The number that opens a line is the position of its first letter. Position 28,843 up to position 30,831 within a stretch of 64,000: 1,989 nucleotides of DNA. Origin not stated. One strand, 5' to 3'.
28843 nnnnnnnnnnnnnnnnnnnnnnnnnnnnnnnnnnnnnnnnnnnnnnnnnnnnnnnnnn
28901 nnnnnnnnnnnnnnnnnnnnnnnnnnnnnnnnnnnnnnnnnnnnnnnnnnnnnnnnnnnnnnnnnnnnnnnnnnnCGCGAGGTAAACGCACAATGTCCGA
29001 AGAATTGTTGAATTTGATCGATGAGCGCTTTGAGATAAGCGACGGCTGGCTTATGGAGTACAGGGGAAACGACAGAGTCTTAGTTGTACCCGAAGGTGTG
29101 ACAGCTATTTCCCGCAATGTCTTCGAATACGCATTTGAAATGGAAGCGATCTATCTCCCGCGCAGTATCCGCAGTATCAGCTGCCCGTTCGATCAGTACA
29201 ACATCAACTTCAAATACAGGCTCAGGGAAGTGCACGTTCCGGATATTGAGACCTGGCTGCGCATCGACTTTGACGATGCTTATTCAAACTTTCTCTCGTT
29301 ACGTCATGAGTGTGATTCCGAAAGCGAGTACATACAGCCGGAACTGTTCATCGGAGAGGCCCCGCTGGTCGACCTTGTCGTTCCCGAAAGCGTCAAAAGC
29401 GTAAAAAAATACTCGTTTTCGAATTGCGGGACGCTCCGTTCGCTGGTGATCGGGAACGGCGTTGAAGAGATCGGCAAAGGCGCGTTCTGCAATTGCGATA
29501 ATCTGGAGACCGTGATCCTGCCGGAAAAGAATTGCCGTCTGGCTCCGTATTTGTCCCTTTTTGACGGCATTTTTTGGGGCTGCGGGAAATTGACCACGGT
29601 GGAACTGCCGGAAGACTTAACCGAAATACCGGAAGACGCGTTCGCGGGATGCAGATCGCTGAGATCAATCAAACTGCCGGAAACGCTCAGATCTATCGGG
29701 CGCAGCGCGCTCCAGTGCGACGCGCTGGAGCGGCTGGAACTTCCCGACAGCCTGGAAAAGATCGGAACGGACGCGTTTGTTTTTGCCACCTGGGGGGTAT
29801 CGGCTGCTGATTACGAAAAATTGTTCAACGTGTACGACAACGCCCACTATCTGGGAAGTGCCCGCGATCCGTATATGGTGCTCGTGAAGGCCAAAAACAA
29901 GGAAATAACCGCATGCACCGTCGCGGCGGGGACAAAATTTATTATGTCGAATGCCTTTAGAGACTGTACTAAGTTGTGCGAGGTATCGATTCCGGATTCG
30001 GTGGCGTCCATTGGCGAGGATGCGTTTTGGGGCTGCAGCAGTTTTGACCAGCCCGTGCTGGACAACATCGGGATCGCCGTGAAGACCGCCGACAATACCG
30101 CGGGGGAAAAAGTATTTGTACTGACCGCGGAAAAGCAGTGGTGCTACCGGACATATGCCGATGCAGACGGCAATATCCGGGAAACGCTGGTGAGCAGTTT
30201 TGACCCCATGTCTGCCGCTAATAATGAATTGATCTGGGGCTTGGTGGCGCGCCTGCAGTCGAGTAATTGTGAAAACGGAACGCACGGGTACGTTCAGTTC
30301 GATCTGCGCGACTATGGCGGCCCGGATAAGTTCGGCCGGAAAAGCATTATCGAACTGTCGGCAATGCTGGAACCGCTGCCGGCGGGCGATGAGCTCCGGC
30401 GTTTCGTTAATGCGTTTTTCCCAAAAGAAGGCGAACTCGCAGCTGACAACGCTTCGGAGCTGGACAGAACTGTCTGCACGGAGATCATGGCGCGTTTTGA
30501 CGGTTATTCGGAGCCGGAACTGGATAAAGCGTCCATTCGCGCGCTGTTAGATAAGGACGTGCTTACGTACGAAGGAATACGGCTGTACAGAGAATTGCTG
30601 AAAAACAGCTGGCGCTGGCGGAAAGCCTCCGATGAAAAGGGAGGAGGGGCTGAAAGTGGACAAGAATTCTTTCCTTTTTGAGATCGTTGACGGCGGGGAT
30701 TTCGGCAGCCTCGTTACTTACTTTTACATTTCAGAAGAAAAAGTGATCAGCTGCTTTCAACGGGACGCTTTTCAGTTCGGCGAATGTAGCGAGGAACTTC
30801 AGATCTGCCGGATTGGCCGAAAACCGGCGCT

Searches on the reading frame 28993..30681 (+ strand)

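Call 78: search_protein_families(library=pfam, proteins=[window:28993-30681:+], max_evalue=0.00001)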
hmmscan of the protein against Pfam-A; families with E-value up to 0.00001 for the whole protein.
window:28993-30681:+ (562 aa): 1 family
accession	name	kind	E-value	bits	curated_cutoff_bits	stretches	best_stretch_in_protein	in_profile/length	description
PF13306.12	LRR_5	-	1.3e-44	151.6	27.7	3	192-262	6-75/127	BspA type Leucine rich repeat region (6 copies)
